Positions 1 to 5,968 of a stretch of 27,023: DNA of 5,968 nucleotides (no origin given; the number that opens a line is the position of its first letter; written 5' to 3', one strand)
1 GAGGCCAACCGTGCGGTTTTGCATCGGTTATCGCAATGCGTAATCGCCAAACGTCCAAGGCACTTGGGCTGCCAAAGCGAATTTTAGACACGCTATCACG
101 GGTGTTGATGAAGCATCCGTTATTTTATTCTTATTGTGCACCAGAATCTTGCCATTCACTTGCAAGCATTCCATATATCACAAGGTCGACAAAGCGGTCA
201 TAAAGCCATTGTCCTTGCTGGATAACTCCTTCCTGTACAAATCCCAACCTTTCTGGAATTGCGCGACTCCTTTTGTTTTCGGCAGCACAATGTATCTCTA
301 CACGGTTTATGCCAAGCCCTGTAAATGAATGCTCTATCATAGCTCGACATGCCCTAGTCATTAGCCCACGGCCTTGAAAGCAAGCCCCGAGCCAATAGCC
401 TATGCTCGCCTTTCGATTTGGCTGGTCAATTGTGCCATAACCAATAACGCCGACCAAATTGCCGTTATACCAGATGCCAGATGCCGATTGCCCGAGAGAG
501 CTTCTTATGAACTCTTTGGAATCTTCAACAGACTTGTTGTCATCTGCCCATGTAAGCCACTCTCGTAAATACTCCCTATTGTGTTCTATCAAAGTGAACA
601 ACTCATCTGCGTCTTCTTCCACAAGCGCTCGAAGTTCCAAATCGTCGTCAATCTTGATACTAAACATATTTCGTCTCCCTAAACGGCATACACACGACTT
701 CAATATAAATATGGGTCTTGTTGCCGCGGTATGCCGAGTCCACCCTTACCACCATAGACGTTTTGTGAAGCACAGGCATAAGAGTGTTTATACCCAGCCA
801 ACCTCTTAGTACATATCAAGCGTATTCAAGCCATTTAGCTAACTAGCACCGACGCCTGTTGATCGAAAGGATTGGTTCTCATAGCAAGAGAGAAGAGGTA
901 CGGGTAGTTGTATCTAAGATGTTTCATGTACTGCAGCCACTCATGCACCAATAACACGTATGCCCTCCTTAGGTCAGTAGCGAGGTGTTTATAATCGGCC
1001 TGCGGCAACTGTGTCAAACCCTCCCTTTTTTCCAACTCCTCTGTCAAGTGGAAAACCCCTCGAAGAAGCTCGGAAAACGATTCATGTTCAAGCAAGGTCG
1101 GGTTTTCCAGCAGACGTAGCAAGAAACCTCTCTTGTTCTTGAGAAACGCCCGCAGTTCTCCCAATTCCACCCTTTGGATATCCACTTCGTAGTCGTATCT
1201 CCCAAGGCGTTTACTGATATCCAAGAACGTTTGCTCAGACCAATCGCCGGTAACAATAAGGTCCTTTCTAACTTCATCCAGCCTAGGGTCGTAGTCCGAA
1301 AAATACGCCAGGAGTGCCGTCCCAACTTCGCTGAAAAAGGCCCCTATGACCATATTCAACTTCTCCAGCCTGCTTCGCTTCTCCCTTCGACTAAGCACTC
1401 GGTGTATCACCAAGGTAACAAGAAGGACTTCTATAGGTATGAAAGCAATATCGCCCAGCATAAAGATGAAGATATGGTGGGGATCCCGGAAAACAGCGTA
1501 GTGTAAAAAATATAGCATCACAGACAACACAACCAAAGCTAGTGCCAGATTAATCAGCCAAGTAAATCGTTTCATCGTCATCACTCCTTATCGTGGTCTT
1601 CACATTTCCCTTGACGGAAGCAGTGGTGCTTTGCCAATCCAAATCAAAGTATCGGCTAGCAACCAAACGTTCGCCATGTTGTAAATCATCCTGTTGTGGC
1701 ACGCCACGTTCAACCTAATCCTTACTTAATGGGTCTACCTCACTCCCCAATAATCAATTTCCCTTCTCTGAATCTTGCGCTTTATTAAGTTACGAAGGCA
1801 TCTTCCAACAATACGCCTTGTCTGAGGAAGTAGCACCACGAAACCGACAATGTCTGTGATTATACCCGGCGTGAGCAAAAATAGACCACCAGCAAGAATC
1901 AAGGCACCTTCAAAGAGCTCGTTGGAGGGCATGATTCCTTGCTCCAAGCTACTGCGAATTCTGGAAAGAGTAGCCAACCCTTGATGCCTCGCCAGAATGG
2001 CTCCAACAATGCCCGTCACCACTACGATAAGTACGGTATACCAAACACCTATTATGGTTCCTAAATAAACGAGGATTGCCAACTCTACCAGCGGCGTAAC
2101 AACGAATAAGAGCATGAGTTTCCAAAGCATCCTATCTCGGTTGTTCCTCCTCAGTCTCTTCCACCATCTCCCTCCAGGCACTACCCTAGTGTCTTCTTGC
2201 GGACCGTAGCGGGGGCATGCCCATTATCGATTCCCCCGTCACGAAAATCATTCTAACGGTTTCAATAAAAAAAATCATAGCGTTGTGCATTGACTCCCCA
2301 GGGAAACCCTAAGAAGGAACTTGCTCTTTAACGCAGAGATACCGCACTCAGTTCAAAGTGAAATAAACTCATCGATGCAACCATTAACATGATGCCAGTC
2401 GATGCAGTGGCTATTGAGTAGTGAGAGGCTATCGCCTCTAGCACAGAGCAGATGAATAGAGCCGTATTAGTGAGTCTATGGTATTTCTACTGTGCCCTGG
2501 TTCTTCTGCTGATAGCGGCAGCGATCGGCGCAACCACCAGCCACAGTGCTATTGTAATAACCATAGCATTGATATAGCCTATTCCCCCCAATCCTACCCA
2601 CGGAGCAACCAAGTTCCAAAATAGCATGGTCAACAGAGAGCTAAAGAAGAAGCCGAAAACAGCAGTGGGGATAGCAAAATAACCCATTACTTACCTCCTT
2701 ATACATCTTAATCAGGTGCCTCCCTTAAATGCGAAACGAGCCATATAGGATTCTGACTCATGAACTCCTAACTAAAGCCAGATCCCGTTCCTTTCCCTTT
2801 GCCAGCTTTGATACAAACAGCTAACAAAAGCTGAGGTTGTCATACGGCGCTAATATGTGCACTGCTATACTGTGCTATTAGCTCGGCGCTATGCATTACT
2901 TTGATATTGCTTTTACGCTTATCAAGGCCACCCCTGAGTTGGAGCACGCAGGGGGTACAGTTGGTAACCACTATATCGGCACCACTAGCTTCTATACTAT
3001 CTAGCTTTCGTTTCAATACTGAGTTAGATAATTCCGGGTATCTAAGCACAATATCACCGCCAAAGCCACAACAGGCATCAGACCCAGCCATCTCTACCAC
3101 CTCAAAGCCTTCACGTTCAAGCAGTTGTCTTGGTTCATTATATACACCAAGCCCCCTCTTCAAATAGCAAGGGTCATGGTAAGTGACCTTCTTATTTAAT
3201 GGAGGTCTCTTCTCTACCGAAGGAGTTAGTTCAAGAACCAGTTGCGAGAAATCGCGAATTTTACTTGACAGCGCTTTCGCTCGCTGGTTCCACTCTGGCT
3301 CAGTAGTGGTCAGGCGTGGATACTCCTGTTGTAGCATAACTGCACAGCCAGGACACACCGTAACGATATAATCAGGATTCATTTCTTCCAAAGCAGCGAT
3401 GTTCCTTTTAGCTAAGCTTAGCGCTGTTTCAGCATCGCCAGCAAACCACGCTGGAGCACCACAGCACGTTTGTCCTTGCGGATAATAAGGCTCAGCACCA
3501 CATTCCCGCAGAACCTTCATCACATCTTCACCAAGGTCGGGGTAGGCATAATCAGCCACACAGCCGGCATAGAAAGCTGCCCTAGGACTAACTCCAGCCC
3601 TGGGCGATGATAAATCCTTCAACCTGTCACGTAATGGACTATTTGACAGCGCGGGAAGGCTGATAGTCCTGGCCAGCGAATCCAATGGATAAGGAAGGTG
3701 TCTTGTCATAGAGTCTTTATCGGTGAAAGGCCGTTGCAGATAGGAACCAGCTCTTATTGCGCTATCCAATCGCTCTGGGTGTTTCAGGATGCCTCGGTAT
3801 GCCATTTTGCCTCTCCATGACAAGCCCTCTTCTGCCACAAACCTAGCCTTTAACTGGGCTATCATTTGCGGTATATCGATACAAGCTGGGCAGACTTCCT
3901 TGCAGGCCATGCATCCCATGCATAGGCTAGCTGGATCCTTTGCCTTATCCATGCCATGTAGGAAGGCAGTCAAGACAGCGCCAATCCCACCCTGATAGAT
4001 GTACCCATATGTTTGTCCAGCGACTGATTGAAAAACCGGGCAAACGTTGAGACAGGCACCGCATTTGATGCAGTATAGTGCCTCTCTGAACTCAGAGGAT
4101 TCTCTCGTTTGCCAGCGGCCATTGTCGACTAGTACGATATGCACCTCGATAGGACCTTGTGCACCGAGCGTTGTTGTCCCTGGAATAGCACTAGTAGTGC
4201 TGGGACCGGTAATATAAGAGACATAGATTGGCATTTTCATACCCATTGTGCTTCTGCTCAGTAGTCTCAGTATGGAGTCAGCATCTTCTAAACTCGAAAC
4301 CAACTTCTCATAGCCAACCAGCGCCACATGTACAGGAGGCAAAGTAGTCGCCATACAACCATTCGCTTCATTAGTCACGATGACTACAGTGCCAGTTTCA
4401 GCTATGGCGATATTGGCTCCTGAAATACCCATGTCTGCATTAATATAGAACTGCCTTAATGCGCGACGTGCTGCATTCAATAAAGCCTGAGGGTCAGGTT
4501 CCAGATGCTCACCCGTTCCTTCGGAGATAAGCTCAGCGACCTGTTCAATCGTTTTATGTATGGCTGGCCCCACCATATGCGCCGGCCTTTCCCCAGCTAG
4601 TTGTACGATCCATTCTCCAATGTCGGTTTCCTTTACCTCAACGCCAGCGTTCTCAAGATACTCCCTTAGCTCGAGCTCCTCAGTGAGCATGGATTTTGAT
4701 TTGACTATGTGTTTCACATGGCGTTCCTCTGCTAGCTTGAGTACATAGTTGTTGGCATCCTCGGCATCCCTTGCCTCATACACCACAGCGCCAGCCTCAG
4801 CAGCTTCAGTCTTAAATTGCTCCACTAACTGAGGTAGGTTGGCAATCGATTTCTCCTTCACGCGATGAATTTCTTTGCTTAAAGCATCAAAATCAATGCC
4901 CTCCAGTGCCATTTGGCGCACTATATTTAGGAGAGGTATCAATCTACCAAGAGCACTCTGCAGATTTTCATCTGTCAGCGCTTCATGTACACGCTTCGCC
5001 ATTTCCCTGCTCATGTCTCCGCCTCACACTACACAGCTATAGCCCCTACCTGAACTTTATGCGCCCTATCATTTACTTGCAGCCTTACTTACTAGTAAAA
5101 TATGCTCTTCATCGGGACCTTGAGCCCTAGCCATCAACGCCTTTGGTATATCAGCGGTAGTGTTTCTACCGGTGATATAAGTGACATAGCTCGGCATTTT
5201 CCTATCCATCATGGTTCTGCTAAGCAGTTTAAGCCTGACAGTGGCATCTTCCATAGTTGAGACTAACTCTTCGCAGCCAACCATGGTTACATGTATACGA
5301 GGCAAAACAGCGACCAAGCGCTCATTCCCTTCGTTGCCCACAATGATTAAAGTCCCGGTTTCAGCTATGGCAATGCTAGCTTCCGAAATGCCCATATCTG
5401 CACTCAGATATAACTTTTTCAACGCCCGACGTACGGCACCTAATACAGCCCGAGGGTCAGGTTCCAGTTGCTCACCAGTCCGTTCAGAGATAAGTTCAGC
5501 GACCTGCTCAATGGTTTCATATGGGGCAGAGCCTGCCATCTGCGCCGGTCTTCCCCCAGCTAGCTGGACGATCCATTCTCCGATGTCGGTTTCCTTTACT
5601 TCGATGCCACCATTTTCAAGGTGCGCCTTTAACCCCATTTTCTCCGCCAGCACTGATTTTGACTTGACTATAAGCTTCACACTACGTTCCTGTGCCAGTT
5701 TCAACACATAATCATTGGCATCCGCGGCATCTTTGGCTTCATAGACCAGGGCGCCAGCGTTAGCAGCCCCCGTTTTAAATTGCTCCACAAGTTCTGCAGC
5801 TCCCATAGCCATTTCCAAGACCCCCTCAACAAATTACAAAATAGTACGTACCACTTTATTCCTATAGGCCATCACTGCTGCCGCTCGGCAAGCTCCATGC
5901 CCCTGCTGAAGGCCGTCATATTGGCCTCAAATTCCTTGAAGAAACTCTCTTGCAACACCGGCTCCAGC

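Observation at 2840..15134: Ten-gene operon linking a BCR-like enzyme, NPN-type racemase, FpoF-like flavoprotein, IorAB and a Lut dehydrogenase: candidate undescribed aromatic 2-hydroxyacid dearomatisation pathway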

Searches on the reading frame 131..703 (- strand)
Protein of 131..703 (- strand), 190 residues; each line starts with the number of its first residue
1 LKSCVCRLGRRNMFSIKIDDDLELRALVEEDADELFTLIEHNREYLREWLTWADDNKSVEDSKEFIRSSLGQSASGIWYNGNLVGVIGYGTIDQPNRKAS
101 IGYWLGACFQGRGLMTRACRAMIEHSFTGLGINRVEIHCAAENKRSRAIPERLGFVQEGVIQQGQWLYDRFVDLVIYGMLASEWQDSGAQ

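Call 59: search_protein_families(library=ncbifam, proteins=[window:131-703:-], max_evalue=0.00001)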
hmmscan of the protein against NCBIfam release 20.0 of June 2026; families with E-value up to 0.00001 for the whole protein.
window:131-703:- (190 aa): 5 families
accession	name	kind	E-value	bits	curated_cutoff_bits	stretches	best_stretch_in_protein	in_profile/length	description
NF007539.0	PRK10151.1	equivalog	3.3e-30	105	184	1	15-180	4-175/179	50S ribosomal protein L7/L12-serine acetyltransferase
NF008072.0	PRK10809.1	equivalog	3.3e-10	40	190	1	19-186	15-192/194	ribosomal protein S5-alanine N-acetyltransferase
NF000485.1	TlmB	exception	1.1e-08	34.8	625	1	61-178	45-164/292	bleomycin family antibiotic N-acetyltransferase TlmB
NF011709.0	PRK15130.1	equivalog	7.1e-08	32.5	218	1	22-167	7-152/186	spermidine N1-acetyltransferase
NF000225.3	AAC_6p_Strep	exception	5.7e-07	29.6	250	1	77-163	45-132/156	aminoglycoside 6'-N-acetyltransferase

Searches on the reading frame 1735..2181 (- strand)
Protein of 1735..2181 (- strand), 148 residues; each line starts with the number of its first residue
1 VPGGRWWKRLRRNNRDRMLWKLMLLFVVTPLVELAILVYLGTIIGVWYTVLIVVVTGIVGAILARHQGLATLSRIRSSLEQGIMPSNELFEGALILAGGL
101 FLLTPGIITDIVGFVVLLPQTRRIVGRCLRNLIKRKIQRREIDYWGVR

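Call 59: search_protein_families(library=ncbifam, proteins=[window:1735-2181:-], max_evalue=0.00001)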
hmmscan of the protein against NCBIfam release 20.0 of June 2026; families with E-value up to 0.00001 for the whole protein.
window:1735-2181:- (148 aa): 2 families
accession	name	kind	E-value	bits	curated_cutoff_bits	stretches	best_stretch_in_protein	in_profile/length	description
NF008528.1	PRK11463.1-2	subfamily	1e-33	115.6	40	1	23-130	1-108/109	FxsA family membrane protein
NF008527.1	PRK11463.1-1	exception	5.2e-13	48.9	150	1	24-139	22-142/191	FxsA family membrane protein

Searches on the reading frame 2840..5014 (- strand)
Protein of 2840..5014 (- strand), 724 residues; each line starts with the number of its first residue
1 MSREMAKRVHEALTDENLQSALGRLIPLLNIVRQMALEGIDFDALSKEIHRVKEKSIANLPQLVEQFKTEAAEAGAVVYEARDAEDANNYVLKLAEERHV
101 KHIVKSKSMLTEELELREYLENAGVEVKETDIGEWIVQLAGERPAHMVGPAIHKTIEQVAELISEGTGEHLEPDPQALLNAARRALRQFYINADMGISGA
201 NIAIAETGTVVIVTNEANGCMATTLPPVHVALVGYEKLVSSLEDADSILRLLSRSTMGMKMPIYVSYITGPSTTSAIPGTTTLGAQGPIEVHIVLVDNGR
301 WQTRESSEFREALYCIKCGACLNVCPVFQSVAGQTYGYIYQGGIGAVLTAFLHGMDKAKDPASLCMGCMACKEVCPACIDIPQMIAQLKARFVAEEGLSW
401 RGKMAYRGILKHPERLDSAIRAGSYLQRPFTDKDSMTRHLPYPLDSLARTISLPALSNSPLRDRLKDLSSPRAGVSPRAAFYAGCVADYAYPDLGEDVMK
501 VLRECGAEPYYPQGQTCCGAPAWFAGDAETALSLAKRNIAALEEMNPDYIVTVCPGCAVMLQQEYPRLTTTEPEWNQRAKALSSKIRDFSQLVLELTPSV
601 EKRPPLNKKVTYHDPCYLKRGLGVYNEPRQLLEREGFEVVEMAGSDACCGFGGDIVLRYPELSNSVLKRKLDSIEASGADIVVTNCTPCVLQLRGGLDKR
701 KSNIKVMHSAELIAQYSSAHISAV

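Call 4: search_protein_families(library=pfam, proteins=[window:2840-5014:-], max_evalue=0.001)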
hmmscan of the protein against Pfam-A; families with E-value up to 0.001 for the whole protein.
window:2840-5014:- (724 aa): 12 families
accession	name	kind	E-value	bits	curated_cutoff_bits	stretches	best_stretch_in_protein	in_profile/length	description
PF02589.21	LUD_dom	-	3.6e-51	174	22.6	1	64-296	1-189/189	LUD domain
PF02754.22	CCG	-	1.2e-38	131.5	20.6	2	480-562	2-85/85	Cysteine-rich domain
PF13183.11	Fer4_8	-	1.1e-13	51.9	27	1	312-377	2-66/68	4Fe-4S dicluster domain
PF13534.11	Fer4_17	-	7.4e-07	30.1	22.2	1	315-379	2-60/61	4Fe-4S dicluster domain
PF13237.11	Fer4_10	-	3.3e-06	27.4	25.5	1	311-376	5-53/53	4Fe-4S dicluster domain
PF12838.12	Fer4_7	-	1.5e-05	25.8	27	1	315-377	2-50/52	4Fe-4S dicluster domain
PF13187.11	Fer4_9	-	4.5e-05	23.8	27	0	306-327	28-49/52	4Fe-4S dicluster domain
PF12797.12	Fer4_2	-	0.0001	22.5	24.5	0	313-327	8-22/22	4Fe-4S binding domain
PF00037.32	Fer4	-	0.00012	22.2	21.1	0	315-327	8-20/24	4Fe-4S binding domain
PF12800.12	Fer4_4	-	0.00027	21.5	24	0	315-327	4-16/17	4Fe-4S binding domain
PF14691.11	Fer4_20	-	0.00035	20.8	25.8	0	356-391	15-52/113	Dihydroprymidine dehydrogenase domain II, 4Fe-4S cluster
PF13484.11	Fer4_16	-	0.00043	21.4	30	0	315-377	2-65/66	4Fe-4S double cluster binding domain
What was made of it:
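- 2840..5014 (-): g10 (M2). LdhH-type large subunit, a LutB-LutA fusion (LUD + 2x[4Fe-4S] + two CCG domains). L-lactate or L-2-hydroxyacid dehydrogenase. Pfam LUD_dom, Fer4_8 and CCG x2 (call 4).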

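Call 5: search_protein_families(library=ncbifam, proteins=[window:2840-5014:-], max_evalue=0.001)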
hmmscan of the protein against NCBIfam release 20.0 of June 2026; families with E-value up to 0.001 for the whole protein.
window:2840-5014:- (724 aa): 21 families
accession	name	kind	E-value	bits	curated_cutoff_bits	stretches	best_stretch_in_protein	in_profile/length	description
NF045670.1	quin_L_LdhH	equivalog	1.1e-257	857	800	1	5-714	2-706/706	L-lactate dehydrogenase (quinone) large subunit LdhH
TIGR00273.1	TIGR00273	equivalog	7e-109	364.6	444.8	1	40-407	29-387/432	LutB/LldF family L-lactate oxidation iron-sulfur protein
NF004898.0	PRK06259.1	equivalog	5.8e-58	196.7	385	1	304-714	125-485/488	fumarate reductase (CoM/CoB) subunit TfrB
NF008369.0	PRK11168.1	equivalog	3.5e-46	157.9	278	1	314-715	12-397/401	anaerobic glycerol-3-phosphate dehydrogenase subunit C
NF008434.0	PRK11274.1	equivalog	4.2e-37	128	333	1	314-715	24-405/409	glycolate oxidase subunit GlcF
TIGR03379.1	glycerol3P_GlpC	equivalog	9.5e-31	106.9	279.9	1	315-714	7-393/397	anaerobic glycerol-3-phosphate dehydrogenase subunit GlpC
NF045663.1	diclust_near_Sec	equivalog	5.5e-25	87.6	530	1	305-690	296-615/759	pyridine nucleotide-disulfide oxidoreductase/dicluster-binding protein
TIGR03288.1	CoB_CoM_SS_B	equivalog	1.2e-22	80.5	345.15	1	480-711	3-261/290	CoB--CoM heterodisulfide reductase subunit B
NF045711.1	sulf_resp_HmcF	equivalog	9e-13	47.8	750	1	522-699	250-431/457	sulfate respiration complex iron-sulfur protein HmcF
NF045724.1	ferredox_TmcB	equivalog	6.2e-11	41.5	735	1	586-713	293-424/430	electron transfer complex ferredoxin TmcB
NF042965.1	MFR_anch_SdhE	equivalog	1.2e-07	31.6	500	1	480-564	4-87/282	8-methylmenaquinol:fumarate reductase membrane anchor subunit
NF041780.1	hetero_SS_HdrB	equivalog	5e-07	29.3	450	0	631-693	188-251/304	ferredoxin:CoB-CoM heterodisulfide reductase subunit HdrB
NF045796.1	DsrK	equivalog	3.1e-06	26.1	400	1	527-654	242-373/453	sulfate reduction electron transfer complex DsrMKJOP subunit DsrK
NF004616.0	PRK05950.1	subfamily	2.8e-05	23.4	228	1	303-395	136-236/238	succinate dehydrogenase iron-sulfur subunit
NF058577.1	FdxA_fam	equivalog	7.4e-05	22.9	65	0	314-327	37-50/52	4Fe-4S ferredoxin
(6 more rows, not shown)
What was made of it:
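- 2840..5014 (-): NF045670 LdhH 857 bits against a cut-off of 800, which passes (call 5).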

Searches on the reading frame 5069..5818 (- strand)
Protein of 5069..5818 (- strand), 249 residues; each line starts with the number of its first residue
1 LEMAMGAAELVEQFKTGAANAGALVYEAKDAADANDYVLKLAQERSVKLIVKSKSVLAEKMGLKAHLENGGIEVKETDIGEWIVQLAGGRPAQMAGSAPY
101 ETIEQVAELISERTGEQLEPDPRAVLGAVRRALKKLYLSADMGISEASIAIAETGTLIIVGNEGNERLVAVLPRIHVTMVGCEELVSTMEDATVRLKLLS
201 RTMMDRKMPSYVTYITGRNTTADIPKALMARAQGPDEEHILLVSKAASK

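Call 4: search_protein_families(library=pfam, proteins=[window:5069-5818:-], max_evalue=0.001)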
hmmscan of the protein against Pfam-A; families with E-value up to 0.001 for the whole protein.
window:5069-5818:- (249 aa): 1 family
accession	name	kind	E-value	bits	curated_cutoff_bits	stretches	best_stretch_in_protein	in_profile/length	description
PF02589.21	LUD_dom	-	6.6e-42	143.8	22.6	1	11-243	1-189/189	LUD domain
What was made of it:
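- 5069..5818 (-): g9 (M2). Small LUD-domain subunit in the LldG/LutC position. It is a paralogue of the LUD domain of g10. Pfam LUD_dom 144 bits (call 4).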

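Call 5: search_protein_families(library=ncbifam, proteins=[window:5069-5818:-], max_evalue=0.001)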
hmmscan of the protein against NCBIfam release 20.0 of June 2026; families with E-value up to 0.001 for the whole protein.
window:5069-5818:- (249 aa): 2 families
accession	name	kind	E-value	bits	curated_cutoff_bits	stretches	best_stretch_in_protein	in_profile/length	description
NF045670.1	quin_L_LdhH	equivalog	2.7e-67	227.6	800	1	7-223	57-273/706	L-lactate dehydrogenase (quinone) large subunit LdhH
TIGR00273.1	TIGR00273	equivalog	4.2e-53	180.8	444.8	1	10-248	52-282/432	LutB/LldF family L-lactate oxidation iron-sulfur protein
